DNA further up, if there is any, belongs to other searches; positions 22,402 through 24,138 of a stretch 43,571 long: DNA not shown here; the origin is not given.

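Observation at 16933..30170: AraC-associated, SusC/D-less deoxyhexose-glycan utilisation locus with a non-canonical enzyme set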

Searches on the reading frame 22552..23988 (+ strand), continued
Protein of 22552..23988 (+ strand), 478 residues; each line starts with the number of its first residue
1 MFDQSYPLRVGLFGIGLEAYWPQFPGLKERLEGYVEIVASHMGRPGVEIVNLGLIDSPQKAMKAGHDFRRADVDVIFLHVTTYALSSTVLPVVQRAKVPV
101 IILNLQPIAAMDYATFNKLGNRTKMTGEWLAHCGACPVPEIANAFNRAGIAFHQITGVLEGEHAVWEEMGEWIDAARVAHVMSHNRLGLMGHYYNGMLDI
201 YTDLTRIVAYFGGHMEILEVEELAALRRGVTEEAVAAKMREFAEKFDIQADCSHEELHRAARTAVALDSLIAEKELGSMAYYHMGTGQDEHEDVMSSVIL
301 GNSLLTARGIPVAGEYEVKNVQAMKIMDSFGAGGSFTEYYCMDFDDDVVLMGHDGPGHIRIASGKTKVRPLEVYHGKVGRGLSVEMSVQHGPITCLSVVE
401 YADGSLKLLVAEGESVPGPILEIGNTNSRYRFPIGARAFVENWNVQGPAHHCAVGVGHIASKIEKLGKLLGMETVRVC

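Call 27: search_protein_families(library=pfam, proteins=[L019:11449-12675:+, L019:12913-14145:+, L020:7518-9365:-, L020:11422-12231:-, L020:12327-14672:-, L021:8635-9900:+, L021:11463-13004:+, L022:6624-9842:-, L022:11412-12083:+, L023:37-804:+], max_evalue=0.0001)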
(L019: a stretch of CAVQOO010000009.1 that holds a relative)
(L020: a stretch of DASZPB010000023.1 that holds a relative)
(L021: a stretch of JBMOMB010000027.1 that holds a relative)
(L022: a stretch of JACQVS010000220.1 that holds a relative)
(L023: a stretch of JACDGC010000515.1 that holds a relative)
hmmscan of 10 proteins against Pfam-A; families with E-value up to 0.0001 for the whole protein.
L019:11449-12675:+ (408 aa): 1 family
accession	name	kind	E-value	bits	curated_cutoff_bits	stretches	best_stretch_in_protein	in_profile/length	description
PF13620.12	CarboxypepD_reg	-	1.2e-17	64.5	32.3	1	30-109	2-81/82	Carboxypeptidase regulatory-like domain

L019:12913-14145:+ (410 aa): 1 family
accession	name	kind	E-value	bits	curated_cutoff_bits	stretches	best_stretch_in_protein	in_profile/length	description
PF25183.1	OMP_b-brl_4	-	4.3e-38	131.7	30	1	195-362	414-591/838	Outer membrane beta barrel domain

L020:7518-9365:- (615 aa): 2 families
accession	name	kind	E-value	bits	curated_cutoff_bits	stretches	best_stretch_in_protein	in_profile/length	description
PF12543.13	DUF3738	-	4.6e-50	170.8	22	1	405-608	10-189/190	Protein of unknown function (DUF3738)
PF05569.17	Peptidase_M56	-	4e-31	108.7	31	1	28-308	11-294/296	BlaR1 peptidase M56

L020:11422-12231:- (269 aa): 1 family
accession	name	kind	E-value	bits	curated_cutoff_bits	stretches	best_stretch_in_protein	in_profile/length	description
PF04389.22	Peptidase_M28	-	4.4e-24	85.7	21.3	1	74-258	1-190/193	Peptidase family M28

L020:12327-14672:- (781 aa): 0 families

L021:8635-9900:+ (421 aa): 5 families
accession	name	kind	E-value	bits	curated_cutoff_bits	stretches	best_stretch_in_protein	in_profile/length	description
PF01408.29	GFO_IDH_MocA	-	4.5e-19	69.7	24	1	54-172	1-119/120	Oxidoreductase family, NAD-binding Rossmann fold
PF22725.1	GFO_IDH_MocA_C3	-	4e-13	49.9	27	1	236-336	23-123/124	GFO/IDH/MocA C-terminal domain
PF19051.5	GFO_IDH_MocA_C2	-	8.2e-10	39.1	23.3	1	219-418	46-234/254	Oxidoreductase family, C-terminal alpha/beta domain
PF02894.22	GFO_IDH_MocA_C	-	1.2e-09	38.7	22.9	1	236-342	20-133/218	Oxidoreductase family, C-terminal alpha/beta domain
PF03447.22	NAD_binding_3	-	5.1e-05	24.4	24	1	60-146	1-89/116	Homoserine dehydrogenase, NAD binding domain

L021:11463-13004:+ (513 aa): 0 families

L022:6624-9842:- (1072 aa): 0 families

L022:11412-12083:+ (223 aa): 0 families

L023:37-804:+ (255 aa): 0 families

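Call 28: search_protein_families(library=pfam, proteins=[L015:2337-4583:+, L024:3205-6390:+, L024:351-1742:+, L024:1699-3168:+, L025:5652-8204:+, L015:1019-2395:-, L024:6820-8511:+, L025:1764-4556:-, L033:1972-2985:-, L033:3127-4461:-], max_evalue=0.0001)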
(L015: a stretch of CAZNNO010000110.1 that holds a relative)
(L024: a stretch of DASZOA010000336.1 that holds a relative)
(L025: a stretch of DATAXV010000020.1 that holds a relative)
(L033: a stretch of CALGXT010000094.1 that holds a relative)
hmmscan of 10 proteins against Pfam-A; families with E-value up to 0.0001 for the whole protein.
L015:2337-4583:+ (748 aa): 3 families
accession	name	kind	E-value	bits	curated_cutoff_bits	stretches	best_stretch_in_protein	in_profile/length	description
PF00106.31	adh_short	-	2.3e-31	109.3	26.6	1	465-662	1-183/195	short chain dehydrogenase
PF13561.12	adh_short_C2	-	1.4e-30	107.1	27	1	471-661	1-176/236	Enoyl-(Acyl carrier protein) reductase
PF00596.27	Aldolase_II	-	9.2e-13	48.9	22.2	1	48-249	8-180/183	Class II Aldolase and Adducin N-terminal domain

L024:3205-6390:+ (1061 aa): 5 families
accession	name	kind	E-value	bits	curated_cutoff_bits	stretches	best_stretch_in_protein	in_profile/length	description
PF13561.12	adh_short_C2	-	3.1e-41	141.9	27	1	810-1055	1-235/236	Enoyl-(Acyl carrier protein) reductase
PF00106.31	adh_short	-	9.6e-40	136.6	26.6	1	804-983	1-182/195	short chain dehydrogenase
PF00596.27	Aldolase_II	-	2.6e-17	63.7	22.2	1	398-586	6-176/183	Class II Aldolase and Adducin N-terminal domain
PF08659.16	KR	-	3.6e-06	27.5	22.6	1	806-955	3-154/180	KR domain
PF01370.27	Epimerase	-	2.8e-05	24.1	20.9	1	806-870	1-62/240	NAD dependent epimerase/dehydratase family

L024:351-1742:+ (463 aa): 1 family
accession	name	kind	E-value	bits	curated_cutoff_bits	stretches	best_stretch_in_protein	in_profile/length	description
PF05336.19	rhaM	-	1e-30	106.5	23.4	1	364-462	1-105/105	L-rhamnose mutarotase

L024:1699-3168:+ (489 aa): 2 families
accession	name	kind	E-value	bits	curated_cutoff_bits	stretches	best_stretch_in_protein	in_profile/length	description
PF02782.22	FGGY_C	-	4.7e-43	147.7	27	1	258-444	2-197/198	FGGY family of carbohydrate kinases, C-terminal domain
PF00370.27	FGGY_N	-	2.2e-13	50.8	28.8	1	77-206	69-200/245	FGGY family of carbohydrate kinases, N-terminal domain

L025:5652-8204:+ (850 aa): 2 families
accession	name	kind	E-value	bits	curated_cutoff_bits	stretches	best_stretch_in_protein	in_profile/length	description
PF02782.22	FGGY_C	-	1.8e-46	158.9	27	1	616-807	1-197/198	FGGY family of carbohydrate kinases, C-terminal domain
PF00370.27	FGGY_N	-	2.1e-18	67.3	28.8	1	363-603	2-243/245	FGGY family of carbohydrate kinases, N-terminal domain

L015:1019-2395:- (458 aa): 0 families

L024:6820-8511:+ (563 aa): 9 families
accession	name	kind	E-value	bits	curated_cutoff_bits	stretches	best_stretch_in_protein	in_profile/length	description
PF02589.21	LUD_dom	-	8.8e-39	133.6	22.6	1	170-378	2-164/189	LUD domain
PF13183.11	Fer4_8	-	3.2e-13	50.5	27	1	408-475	2-68/68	4Fe-4S dicluster domain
PF11870.13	LutB_C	-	3e-08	34.3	26.8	1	492-562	20-86/88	Lactate utilisation protein B, C-terminal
PF13237.11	Fer4_10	-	1.2e-06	28.8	25.5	0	407-426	5-22/53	4Fe-4S dicluster domain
PF00037.32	Fer4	-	1.2e-05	25.3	21.1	0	411-423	8-20/24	4Fe-4S binding domain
PF12798.12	Fer4_3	-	6.4e-05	23.9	27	0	464-475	4-15/15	4Fe-4S binding domain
PF13534.11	Fer4_17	-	8.6e-05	23.5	22.2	0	411-476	2-61/61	4Fe-4S dicluster domain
PF13187.11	Fer4_9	-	9.1e-05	22.8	27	0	410-474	1-50/52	4Fe-4S dicluster domain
PF12838.12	Fer4_7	-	9.5e-05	23.2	27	0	410-475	1-52/52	4Fe-4S dicluster domain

L025:1764-4556:- (930 aa): 2 families
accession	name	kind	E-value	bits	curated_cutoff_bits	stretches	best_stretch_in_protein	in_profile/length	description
PF00704.34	Glyco_hydro_18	-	4.1e-23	83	29.6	1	113-437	20-316/317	Glycosyl hydrolases family 18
PF01833.30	TIG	-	1.9e-13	50.6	20.9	1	456-535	2-84/84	IPT/TIG domain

L033:1972-2985:- (337 aa): 0 families

L033:3127-4461:- (444 aa): 3 families
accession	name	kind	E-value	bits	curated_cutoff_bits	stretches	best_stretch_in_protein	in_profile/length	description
PF00291.31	PALP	-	9.9e-74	248.7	35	1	60-344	4-295/295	Pyridoxal-phosphate dependent enzyme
PF13291.12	ACT_4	-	2e-06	28.8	27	1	367-434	7-71/80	ACT domain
PF01842.31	ACT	-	1.7e-05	24.9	27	1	368-405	2-39/66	ACT domain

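Call 32: search_protein_families(library=ncbifam, proteins=[L024:1699-3168:+, L015:4438-5997:+, L024:3205-6390:+, L015:2337-4583:+, L010:2806-6210:+], max_evalue=0.00001)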
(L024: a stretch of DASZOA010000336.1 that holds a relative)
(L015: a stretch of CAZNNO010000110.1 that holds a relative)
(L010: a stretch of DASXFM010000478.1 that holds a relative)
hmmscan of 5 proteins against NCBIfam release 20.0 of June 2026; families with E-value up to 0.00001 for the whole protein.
L024:1699-3168:+ (489 aa): 9 families
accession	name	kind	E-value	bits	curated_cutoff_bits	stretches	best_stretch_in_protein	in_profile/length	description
TIGR02627.1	rhamnulo_kin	equivalog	1.6e-123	412.6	527.95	1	18-461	2-451/454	rhamnulokinase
NF007925.0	PRK10640.1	equivalog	1.4e-116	389.8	639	1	13-478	3-474/489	rhamnulokinase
TIGR02628.1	fuculo_kin_coli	equivalog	1.3e-26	93.6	470.9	2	77-269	70-266/465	L-fuculokinase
NF008187.0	PRK10939.1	equivalog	6.9e-17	61.2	528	2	127-225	126-224/521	autoinducer-2 kinase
TIGR01312.1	XylB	equivalog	9.2e-16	57.4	380.25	1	78-460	68-454/481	xylulokinase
TIGR01311.1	glycerol_kin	equivalog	6.1e-13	47.9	590.35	1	108-460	102-465/496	glycerol kinase GlpK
NF000756.0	PRK00047.1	subfamily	5.7e-11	41.4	498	1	366-458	372-465/502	glycerol kinase GlpK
NF011601.0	PRK15027.1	equivalog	8.4e-07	27.7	912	0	16-264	2-256/484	xylulokinase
NF003154.0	PRK04123.1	equivalog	3.3e-06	26.1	428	0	372-465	418-509/554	ribulokinase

L015:4438-5997:+ (519 aa): 8 families
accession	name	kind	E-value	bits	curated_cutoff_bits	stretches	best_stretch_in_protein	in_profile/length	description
NF007925.0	PRK10640.1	equivalog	8.2e-98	327.9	639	1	54-518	5-465/489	rhamnulokinase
TIGR02627.1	rhamnulo_kin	equivalog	1.3e-97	327.3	527.95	1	57-506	2-447/454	rhamnulokinase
TIGR02628.1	fuculo_kin_coli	equivalog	1.2e-26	93.8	470.9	1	58-509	6-457/465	L-fuculokinase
TIGR01312.1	XylB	equivalog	3.1e-14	52.4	380.25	1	133-253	80-201/481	xylulokinase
TIGR01311.1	glycerol_kin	equivalog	1.2e-08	33.7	590.35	1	56-253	4-211/496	glycerol kinase GlpK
NF008187.0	PRK10939.1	equivalog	7.5e-07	28.1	528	0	437-495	401-458/521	autoinducer-2 kinase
NF000756.0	PRK00047.1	subfamily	1.9e-06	26.4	498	0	56-252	8-214/502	glycerol kinase GlpK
NF011601.0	PRK15027.1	equivalog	7.8e-06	24.6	912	0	131-245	78-191/484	xylulokinase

L024:3205-6390:+ (1061 aa): 193 families (the best 25 are shown)
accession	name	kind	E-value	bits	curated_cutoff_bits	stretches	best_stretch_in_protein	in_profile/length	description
NF006190.0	PRK08324.1-4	equivalog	0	1018.9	1014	1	390-1061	16-689/689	bifunctional aldolase/short-chain dehydrogenase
TIGR02632.1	RhaD_aldol-ADH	equivalog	2e-243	809.7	567.75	1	394-1061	3-676/676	bifunctional rhamnulose-1-phosphate aldolase/short-chain dehydrogenase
NF006189.0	PRK08324.1-3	equivalog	1e-217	724.8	634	1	371-1061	4-701/701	bifunctional rhamnulose-1-phosphate aldolase/short-chain dehydrogenase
NF006191.0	PRK08324.1-5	equivalog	1.1e-174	582.6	1240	1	385-1061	21-706/706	bifunctional aldolase/short-chain dehydrogenase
NF006195.0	PRK08324.2-3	equivalog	3.1e-170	567.7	931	1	390-1061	23-678/678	bifunctional aldolase/short-chain dehydrogenase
NF006188.0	PRK08324.1-1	equivalog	2.3e-169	564.8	1152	1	393-1061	8-679/679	bifunctional aldolase/short-chain dehydrogenase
NF006194.0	PRK08324.2-2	equivalog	6.8e-146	487.7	686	1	390-1061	22-703/703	bifunctional aldolase/short-chain dehydrogenase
NF006192.0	PRK08324.1-6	equivalog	1.1e-140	470.3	639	1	395-1060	29-684/685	bifunctional aldolase/short-chain dehydrogenase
NF006196.0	PRK08324.2-4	equivalog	1e-137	460.3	831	1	390-1054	15-652/657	bifunctional aldolase/short-chain dehydrogenase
NF006193.0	PRK08324.2-1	subfamily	7e-120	401.3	1213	1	391-1059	26-703/705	bifunctional aldolase/short-chain dehydrogenase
NF006197.0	PRK08324.2-5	equivalog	2.3e-67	227.7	627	1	397-883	22-482/583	bifunctional aldolase/short-chain dehydrogenase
NF004791.0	PRK06138.1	equivalog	5.2e-45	153.7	312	1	800-1057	2-251/252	SDR family oxidoreductase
NF009093.0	PRK12429.1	subfamily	2.3e-44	151.7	258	1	801-1055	3-256/259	3-hydroxybutyrate dehydrogenase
NF005559.1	PRK07231.1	subfamily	1.5e-40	139.3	215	1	801-1055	2-247/249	glucose 1-dehydrogenase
NF009931.0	PRK13394.1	subfamily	1.6e-39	136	340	1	800-1054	4-258/262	3-hydroxybutyrate dehydrogenase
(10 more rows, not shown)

L015:2337-4583:+ (748 aa): 176 families (the best 25 are shown)
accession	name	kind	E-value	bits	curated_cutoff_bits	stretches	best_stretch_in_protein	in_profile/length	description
NF006189.0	PRK08324.1-3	equivalog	0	1073.7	634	1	20-748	5-701/701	bifunctional rhamnulose-1-phosphate aldolase/short-chain dehydrogenase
TIGR02632.1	RhaD_aldol-ADH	equivalog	2e-291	968.3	567.75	1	40-748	1-676/676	bifunctional rhamnulose-1-phosphate aldolase/short-chain dehydrogenase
NF006191.0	PRK08324.1-5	equivalog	4.2e-219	729.5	1240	1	19-748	5-706/706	bifunctional aldolase/short-chain dehydrogenase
NF006190.0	PRK08324.1-4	equivalog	1.8e-189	631.2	1014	1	25-748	2-689/689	bifunctional aldolase/short-chain dehydrogenase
NF006188.0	PRK08324.1-1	equivalog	7.1e-179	596.3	1152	1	38-748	5-679/679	bifunctional aldolase/short-chain dehydrogenase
NF006195.0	PRK08324.2-3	equivalog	1.4e-121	406.9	931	1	25-747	10-677/678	bifunctional aldolase/short-chain dehydrogenase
NF006192.0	PRK08324.1-6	equivalog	2.2e-111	373.4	639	1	44-741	30-678/685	bifunctional aldolase/short-chain dehydrogenase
NF006194.0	PRK08324.2-2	equivalog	6e-109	365.6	686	1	42-748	26-703/703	bifunctional aldolase/short-chain dehydrogenase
NF006196.0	PRK08324.2-4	equivalog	1.6e-98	330.8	831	1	28-741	4-652/657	bifunctional aldolase/short-chain dehydrogenase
NF006193.0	PRK08324.2-1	subfamily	1.4e-93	314.3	1213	1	42-741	29-698/705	bifunctional aldolase/short-chain dehydrogenase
NF006197.0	PRK08324.2-5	equivalog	3e-49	167.9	627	1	27-501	3-456/583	bifunctional aldolase/short-chain dehydrogenase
NF005559.1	PRK07231.1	subfamily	4.2e-32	111.6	215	1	462-662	2-187/249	glucose 1-dehydrogenase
NF004791.0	PRK06138.1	equivalog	1.1e-29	103.6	312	1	461-742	2-249/252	SDR family oxidoreductase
TIGR03971.1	SDR_subfam_1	subfamily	1.2e-29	103.4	300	1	463-741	2-267/271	mycofactocin-coupled SDR family oxidoreductase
NF004849.1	PRK06200.1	equivalog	1.2e-26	93.4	330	1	461-742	3-257/269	3-(cis-5,6-dihydroxycyclohexa-1,3-dien-1-yl)propanoate dehydrogenase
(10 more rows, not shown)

L010:2806-6210:+ (1134 aa): 2 families
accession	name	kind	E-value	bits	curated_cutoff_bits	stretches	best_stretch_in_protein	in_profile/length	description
NF049897.1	AlphaRhamBT4145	equivalog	2.6e-62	211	1300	4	247-559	149-464/897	alpha-L-rhamnosidase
NF045579.1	rhamnoside_JR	domain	5e-48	162.3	50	1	950-1070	1-121/123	glycosylhydrolase-like jelly roll fold domain-containing protein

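Call 37: search_protein_families(library=pfam, proteins=[L015:1091-2380:+, L015:7852-8931:+, L024:7941-9158:+, L025:726-1694:-], max_evalue=0.0001)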
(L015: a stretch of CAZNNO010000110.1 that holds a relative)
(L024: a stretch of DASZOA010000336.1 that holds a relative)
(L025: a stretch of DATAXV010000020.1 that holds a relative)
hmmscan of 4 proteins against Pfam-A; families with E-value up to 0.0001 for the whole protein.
L015:1091-2380:+ (429 aa): 1 family
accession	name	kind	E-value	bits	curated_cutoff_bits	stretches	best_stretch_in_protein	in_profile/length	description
PF06134.17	RhaA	-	2.3e-188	627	22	1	15-427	5-416/417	L-rhamnose isomerase (RhaA)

L015:7852-8931:+ (359 aa): 2 families
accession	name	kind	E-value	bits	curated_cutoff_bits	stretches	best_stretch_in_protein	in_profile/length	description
PF00356.27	LacI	-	3.8e-10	39.8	27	1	12-57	1-46/46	Bacterial regulatory proteins, lacI family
PF13377.12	Peripla_BP_3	-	5.9e-10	39.9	26.5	1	196-347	4-166/167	Periplasmic binding protein-like domain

L024:7941-9158:+ (405 aa): 1 family
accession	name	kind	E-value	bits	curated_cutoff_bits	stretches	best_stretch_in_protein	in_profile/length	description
PF02589.21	LUD_dom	-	4.9e-23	82.3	22.6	1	296-399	79-188/189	LUD domain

L025:726-1694:- (322 aa): 4 families
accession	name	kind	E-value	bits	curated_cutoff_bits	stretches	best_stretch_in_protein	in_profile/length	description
PF00589.27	Phage_integrase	-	1.3e-30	106.8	27.1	1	131-299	4-168/172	Phage integrase family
PF02899.23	Phage_int_SAM_1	-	2.4e-12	47.4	22.3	1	24-106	2-82/83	Phage integrase, N-terminal SAM-like domain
PF13495.12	Phage_int_SAM_4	-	1.8e-05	25.5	27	1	35-108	13-83/85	Phage integrase, N-terminal SAM-like domain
PF13102.12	Phage_int_SAM_5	-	2.9e-05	24.8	22.3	1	23-113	6-92/98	Phage integrase SAM-like domain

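Call 39: search_solved_structures(query=A1, max_evalue=1, show_alignments=1)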
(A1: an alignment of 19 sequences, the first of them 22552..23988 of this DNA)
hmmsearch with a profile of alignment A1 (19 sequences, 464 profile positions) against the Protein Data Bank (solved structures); distinct sequences matched with E-value up to 1: 12.
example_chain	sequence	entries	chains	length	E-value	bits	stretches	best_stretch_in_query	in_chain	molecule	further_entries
4f2d_A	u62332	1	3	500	2.2e-17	66.1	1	71-461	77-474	L-arabinose isomerase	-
2ajt_A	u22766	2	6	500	2.6e-17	65.9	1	71-461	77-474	L-arabinose isomerase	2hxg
7cx7_A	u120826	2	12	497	3.9e-17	65.2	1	65-463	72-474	L-arabinose isomerase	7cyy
4r1o_A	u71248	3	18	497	6.4e-17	64.6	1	70-463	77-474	L-arabinose isomerase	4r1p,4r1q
7chl_A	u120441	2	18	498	1.5e-16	63.3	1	90-463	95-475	Hybrid Arabinose isomerase | L-arabinose isomerase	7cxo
7cwv_A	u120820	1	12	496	2.6e-14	55.9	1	70-462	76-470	L-arabinose isomerase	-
9vf5_A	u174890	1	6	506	4.3e-14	55.2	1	29-384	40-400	L-arabinose isomerase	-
7ch3_A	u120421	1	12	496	9e-14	54.2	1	70-462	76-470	L-arabinose isomerase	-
4lql_A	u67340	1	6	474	3.5e-10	42.3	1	64-241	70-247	L-arabinose isomerase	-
3dm9_B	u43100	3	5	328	0.13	14.1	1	17-70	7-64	Signal recognition particle receptor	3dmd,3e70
3a9r_A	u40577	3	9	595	0.23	13.3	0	150-273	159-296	D-arabinose isomerase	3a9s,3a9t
1fui_A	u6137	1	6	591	0.49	12.2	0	150-252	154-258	L-FUCOSE ISOMERASE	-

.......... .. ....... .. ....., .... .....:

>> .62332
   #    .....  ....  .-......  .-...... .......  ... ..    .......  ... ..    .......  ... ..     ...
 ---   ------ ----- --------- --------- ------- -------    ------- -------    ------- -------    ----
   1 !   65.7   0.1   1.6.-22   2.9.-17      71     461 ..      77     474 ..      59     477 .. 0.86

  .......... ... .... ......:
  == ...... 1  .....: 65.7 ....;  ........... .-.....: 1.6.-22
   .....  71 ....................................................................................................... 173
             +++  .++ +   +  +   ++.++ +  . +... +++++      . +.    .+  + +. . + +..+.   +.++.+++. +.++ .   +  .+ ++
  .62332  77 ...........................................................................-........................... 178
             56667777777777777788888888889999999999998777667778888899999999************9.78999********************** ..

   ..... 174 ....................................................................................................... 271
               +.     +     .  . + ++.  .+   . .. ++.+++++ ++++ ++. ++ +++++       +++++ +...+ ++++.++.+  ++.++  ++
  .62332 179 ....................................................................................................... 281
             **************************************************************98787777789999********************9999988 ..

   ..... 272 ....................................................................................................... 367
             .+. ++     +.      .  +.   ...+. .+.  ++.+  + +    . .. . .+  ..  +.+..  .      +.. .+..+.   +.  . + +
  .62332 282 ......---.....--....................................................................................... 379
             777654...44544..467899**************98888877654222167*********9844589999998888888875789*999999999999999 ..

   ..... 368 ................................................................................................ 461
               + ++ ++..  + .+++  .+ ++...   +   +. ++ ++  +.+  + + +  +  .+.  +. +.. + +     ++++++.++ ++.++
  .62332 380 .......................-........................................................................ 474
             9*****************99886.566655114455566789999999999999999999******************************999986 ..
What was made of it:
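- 22552..23988 (+): Cytoplasmic AraA-fold aldose-ketose isomerase of an unnamed family linked to rhamnose loci. The profile matches AraA structures at E 2e-17 (call 39).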
